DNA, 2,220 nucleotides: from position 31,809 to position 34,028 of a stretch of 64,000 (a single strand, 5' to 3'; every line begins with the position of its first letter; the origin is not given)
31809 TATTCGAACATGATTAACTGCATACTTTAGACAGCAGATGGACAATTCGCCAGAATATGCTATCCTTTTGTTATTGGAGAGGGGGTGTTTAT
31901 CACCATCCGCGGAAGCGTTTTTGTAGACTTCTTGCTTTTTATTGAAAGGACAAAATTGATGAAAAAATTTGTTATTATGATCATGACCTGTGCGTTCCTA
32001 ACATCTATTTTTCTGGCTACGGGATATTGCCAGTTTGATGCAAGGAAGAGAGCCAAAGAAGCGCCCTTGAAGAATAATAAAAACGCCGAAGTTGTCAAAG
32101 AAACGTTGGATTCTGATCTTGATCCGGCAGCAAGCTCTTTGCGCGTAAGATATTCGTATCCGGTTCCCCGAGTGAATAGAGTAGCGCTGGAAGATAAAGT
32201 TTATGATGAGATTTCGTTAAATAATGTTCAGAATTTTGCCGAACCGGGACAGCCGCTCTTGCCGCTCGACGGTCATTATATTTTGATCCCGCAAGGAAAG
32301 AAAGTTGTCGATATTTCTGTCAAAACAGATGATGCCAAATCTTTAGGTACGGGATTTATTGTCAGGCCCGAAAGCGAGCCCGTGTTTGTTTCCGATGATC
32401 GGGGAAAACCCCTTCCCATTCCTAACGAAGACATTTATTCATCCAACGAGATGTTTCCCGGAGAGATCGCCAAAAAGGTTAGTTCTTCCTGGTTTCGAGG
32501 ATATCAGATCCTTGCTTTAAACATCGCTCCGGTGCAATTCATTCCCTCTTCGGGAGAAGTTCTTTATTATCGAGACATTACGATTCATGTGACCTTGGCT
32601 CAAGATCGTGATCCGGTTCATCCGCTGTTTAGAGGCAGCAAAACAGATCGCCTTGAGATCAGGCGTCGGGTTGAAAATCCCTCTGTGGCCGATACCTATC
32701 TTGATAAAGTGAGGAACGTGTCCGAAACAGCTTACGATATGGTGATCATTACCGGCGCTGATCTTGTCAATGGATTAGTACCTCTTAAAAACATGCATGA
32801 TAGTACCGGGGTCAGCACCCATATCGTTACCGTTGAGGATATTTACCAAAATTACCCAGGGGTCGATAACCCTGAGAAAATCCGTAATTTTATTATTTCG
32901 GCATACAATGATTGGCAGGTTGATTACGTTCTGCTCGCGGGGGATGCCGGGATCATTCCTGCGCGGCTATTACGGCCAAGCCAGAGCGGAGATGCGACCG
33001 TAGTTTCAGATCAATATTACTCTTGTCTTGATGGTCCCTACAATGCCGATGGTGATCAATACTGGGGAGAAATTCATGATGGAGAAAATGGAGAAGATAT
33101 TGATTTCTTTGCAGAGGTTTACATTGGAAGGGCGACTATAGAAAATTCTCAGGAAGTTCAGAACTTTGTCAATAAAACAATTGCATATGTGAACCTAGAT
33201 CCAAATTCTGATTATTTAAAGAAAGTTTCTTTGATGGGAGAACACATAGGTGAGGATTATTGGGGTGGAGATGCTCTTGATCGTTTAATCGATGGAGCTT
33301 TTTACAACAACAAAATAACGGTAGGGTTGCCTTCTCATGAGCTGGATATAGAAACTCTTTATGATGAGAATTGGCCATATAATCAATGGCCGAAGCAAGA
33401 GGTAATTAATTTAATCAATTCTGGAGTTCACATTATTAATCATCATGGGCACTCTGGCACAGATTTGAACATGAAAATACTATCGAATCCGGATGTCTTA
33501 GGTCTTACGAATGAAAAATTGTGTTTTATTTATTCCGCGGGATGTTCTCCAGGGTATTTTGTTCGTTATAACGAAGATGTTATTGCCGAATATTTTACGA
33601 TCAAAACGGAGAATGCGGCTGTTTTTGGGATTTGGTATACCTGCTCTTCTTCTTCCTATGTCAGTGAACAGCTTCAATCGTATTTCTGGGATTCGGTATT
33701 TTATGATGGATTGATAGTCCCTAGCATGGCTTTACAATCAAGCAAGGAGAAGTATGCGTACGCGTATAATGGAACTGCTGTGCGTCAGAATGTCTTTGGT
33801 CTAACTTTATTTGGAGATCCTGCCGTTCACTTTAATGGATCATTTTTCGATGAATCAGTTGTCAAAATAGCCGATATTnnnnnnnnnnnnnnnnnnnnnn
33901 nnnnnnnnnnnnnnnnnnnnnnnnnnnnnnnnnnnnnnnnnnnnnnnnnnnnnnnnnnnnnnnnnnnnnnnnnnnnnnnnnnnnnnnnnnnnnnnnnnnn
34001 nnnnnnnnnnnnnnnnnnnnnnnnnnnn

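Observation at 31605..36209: Lone plus-strand gene: ~1,416-aa secreted gingipain-like (C25, clan CD) cysteine peptidase inserted between two LPS-core operons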

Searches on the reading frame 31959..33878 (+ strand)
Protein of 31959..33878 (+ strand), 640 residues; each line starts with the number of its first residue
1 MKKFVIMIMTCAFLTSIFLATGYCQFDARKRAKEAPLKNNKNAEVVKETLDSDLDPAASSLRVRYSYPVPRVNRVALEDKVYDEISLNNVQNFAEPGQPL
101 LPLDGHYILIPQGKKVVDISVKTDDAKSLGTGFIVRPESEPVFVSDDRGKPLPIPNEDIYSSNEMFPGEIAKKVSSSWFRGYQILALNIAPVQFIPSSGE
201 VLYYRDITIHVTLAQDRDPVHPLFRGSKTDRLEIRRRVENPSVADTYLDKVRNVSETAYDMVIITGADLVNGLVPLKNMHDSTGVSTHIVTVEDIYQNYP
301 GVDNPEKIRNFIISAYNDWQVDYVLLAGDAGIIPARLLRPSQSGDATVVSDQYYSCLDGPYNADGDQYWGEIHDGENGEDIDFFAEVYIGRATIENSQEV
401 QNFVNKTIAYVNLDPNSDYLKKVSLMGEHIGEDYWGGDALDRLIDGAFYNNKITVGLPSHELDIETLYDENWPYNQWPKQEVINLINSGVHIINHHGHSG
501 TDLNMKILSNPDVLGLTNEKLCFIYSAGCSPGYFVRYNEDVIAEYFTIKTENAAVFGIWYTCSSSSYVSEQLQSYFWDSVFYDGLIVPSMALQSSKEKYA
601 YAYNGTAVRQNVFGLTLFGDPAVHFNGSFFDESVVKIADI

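Call 27: search_solved_structures(query=A1, max_evalue=0.01, show_alignments=3)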
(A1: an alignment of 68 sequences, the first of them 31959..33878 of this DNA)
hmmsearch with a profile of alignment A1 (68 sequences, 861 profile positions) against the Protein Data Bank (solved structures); distinct sequences matched with E-value up to 0.01: 13.
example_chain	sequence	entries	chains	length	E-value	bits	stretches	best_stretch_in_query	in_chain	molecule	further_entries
1cvr_A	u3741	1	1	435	3.2e-26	94.9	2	365-537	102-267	GINGIPAIN R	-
4ief_B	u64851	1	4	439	5.9e-26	94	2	365-537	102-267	Gingipain R2 Mature Domain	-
5mun_A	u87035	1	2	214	3.7e-13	51.7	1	36-198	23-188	Lys-gingipain W83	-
4xed_A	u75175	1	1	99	7e-13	50.8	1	625-716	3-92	Peptidase M14, carboxypeptidase A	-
4ief_A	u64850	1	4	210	1.4e-08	36.5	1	38-201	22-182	Gingipain R2 Pro-Domain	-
6za2_A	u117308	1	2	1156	3.7e-06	28.5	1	373-643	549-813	Por secretion system protein porU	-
4aqo_A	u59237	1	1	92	0.00021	22.7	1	631-720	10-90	COLLAGENASE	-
4jrw_A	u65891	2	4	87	0.00032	22.1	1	634-720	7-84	Collagenase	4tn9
4u7k_A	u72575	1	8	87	0.00038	21.9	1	634-720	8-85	ColH protein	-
4u6t_A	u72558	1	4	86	0.00038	21.8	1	635-720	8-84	ColH protein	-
2y72_A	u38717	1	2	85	0.00039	21.8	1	634-720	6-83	COLLAGENASE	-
2c26_A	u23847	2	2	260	0.00063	21.1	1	637-770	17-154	ENDOGLUCANASE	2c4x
4jgu_A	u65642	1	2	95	0.00088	20.7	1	636-720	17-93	ColH protein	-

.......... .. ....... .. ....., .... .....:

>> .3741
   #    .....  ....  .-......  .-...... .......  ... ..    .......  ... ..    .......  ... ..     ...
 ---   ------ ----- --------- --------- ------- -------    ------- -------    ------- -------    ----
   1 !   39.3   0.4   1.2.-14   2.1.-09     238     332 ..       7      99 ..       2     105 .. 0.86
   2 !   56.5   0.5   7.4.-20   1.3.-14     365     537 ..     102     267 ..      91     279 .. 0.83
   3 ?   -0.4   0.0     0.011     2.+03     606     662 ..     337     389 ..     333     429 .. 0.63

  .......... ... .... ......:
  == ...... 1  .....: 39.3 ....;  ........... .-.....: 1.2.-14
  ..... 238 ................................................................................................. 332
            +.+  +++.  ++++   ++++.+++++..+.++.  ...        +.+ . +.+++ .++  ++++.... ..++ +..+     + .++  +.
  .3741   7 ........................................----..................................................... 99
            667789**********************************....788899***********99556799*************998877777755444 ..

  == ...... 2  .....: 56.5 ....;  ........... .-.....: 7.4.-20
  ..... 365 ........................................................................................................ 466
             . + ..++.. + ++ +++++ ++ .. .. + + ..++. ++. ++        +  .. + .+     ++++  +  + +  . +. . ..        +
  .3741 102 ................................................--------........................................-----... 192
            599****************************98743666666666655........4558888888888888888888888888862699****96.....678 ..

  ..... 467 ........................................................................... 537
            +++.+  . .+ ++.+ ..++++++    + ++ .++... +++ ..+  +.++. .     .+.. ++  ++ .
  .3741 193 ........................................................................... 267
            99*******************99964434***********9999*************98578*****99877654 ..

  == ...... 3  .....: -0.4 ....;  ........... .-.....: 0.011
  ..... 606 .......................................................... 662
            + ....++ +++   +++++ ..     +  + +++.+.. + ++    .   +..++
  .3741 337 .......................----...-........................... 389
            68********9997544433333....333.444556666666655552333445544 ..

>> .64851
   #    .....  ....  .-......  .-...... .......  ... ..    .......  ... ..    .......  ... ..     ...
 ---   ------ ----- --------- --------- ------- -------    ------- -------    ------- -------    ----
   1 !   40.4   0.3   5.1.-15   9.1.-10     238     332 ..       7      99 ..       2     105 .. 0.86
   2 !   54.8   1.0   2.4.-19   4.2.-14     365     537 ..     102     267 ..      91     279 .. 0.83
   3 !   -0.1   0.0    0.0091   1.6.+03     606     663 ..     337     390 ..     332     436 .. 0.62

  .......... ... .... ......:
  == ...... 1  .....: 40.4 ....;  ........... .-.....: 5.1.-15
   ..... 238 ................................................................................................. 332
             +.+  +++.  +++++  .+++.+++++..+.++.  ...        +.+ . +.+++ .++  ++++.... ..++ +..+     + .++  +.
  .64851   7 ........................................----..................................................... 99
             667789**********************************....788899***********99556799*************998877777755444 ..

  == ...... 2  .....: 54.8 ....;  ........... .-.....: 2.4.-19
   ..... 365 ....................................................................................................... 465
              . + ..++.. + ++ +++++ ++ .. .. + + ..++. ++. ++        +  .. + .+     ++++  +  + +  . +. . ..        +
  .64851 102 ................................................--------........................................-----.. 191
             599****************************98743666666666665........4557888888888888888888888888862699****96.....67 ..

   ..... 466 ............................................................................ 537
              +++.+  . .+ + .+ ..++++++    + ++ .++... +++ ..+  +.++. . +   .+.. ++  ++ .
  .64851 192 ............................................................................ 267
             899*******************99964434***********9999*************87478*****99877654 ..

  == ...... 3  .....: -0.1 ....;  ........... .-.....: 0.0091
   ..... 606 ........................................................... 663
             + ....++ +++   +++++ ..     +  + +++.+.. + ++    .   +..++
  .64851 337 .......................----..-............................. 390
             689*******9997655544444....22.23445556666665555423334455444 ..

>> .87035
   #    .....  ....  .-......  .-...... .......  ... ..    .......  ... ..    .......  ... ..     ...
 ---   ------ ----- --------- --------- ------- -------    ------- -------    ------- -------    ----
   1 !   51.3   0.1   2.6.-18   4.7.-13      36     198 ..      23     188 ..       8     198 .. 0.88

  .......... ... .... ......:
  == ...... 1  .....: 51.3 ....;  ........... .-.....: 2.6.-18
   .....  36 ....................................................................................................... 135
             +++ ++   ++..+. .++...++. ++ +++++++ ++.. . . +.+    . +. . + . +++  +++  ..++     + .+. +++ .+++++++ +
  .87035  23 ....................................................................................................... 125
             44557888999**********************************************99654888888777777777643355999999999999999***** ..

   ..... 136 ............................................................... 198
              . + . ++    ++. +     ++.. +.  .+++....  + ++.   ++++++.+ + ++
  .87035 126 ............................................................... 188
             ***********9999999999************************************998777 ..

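Call 35: predict_structure(alignment_id=A1)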
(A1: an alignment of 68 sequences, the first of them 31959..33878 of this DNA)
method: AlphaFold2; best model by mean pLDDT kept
length: 640 residues; sequences in the alignment: 68
mean_pLDDT: 88.7   pTM: 0.88
mean pLDDT of the five models: 88.7, 87.8, 87.4, 87.2, 86.1
residues with pLDDT >= 90: 463; 70-90: 108; 50-70: 37; < 50: 32
segments of 3 or more residues with pLDDT < 50: 21-43, 634-640
pLDDT, mean of each block of 10 residues (from residue 1): 88 80 40 39 54 67 95 93 94 93 95 95 97 95 66 93 97 93 95 98 97 91 92 93 89 80 99 98 98 98 97 96 97 94 81 95 94 91 95 97 98 96 95 86 88 88 96 92 96 93 88 97 92 77 95 93 71 93 94 93 83 94 89 45
secondary structure, 60 per line:
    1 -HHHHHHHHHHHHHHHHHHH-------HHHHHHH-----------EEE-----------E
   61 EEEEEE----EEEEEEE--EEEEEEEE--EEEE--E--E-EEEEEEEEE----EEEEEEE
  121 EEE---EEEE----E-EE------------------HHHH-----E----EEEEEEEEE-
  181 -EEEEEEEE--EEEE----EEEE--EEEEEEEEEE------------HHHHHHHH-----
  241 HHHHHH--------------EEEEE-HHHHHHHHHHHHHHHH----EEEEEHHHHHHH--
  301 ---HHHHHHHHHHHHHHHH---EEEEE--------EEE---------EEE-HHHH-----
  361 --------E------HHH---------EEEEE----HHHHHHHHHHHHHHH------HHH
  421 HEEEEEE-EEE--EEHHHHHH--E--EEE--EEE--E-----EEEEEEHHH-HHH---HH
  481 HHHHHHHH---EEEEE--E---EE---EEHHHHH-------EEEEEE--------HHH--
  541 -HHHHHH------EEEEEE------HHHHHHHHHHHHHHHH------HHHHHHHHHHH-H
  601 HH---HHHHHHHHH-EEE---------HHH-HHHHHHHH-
elements in order: H2-20 H28-34 E46-48 E60-66 E71-77 E80-87 E90-93 E101-109 E114-123 E127-130 H157-160 E171-179 E182-189 E192-195 E200-203 E206-215 H228-235 H241-246 E261-265 H267-282 E287-291 H292-298 H304-319 E323-327 E336-338 E348-350 H352-355 E388-392 H397-411 H418-421 E422-427 E429-431 H436-441 E447-449 E452-454 E463-468 H479-488 E492-496 H510-514 E522-527 H542-547 E554-559 H566-581 H588-598 H606-614 E616-618 H632-639

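Call 39: fold_search(model_id=the predicted structure, library=pdb)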
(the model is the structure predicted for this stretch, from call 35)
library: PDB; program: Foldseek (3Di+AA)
matches with E <= 10: 977; with E <= 0.001: 17
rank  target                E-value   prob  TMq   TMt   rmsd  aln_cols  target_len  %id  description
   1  6i9a_A                1.1e-16  1.00  0.45  0.63   3.8       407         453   19  Porphyromonas gingivalis gingipain K (Kgp) in complex with inhibitor KYT-36 (released 2019-03-13)
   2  4rbm                  6.9e-16  1.00  0.45  0.62   3.4       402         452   19  Porphyromonas gingivalis gingipain K (Kgp) catalytic and immunoglobulin superfamily-like domains (released 2014-10-08)
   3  1cvr                  2.2e-15  1.00  0.43  0.63   4.8       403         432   20  Crystal structure of the Arg specific cysteine proteinase gingipain R (RGPB) (released 2000-03-01)
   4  4ief_D                2.4e-15  1.00  0.41  0.61   4.5       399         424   20  Complex of Porphyromonas gingivalis RgpB pro- and mature domains (released 2013-04-10)
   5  4ief_B                2.8e-15  1.00  0.42  0.63   4.3       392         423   19  Complex of Porphyromonas gingivalis RgpB pro- and mature domains (released 2013-04-10)
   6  4ief_C                4.4e-12  1.00  0.26  0.75   4.4       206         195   17  Complex of Porphyromonas gingivalis RgpB pro- and mature domains (released 2013-04-10)
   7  4ief_E                4.6e-12  1.00  0.26  0.75   4.5       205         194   16  Complex of Porphyromonas gingivalis RgpB pro- and mature domains (released 2013-04-10)
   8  4ief_A                9.9e-12  1.00  0.26  0.77   4.3       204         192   16  Complex of Porphyromonas gingivalis RgpB pro- and mature domains (released 2013-04-10)
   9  4ief_G                1.4e-11  1.00  0.26  0.77   4.3       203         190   16  Complex of Porphyromonas gingivalis RgpB pro- and mature domains (released 2013-04-10)
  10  5mun_A                2.1e-09  1.00  0.22  0.66   6.5       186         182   18  Structural insight into zymogenic latency of gingipain K from Porphyromonas gingivalis. (released 2017-02-22)
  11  5mun_B                2.8e-09  1.00  0.22  0.67   4.3       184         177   16  Structural insight into zymogenic latency of gingipain K from Porphyromonas gingivalis. (released 2017-02-22)
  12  6za2_B                7.1e-06  1.00  0.28  0.18  22.5       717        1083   12  Crystal structure of dimeric latent PorU from Porphyromonas gingivalis (released 2021-09-29)
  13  9hm7                  1.4e-04  1.00  0.27  0.14  12.7       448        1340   10  Cryo-EM structure of apo human separase with the mutation C2029S (released 2025-09-03)
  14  9hn0_B                2.6e-04  1.00  0.27  0.12  12.5       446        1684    9  Cryo-EM structure of human separase bound to SCC1 (310-550 aa) (released 2025-09-03)
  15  9hma                  5.3e-04  0.97  0.28  0.14  21.0       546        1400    9  Cryo-EM structure of apo human separase (released 2025-09-03)
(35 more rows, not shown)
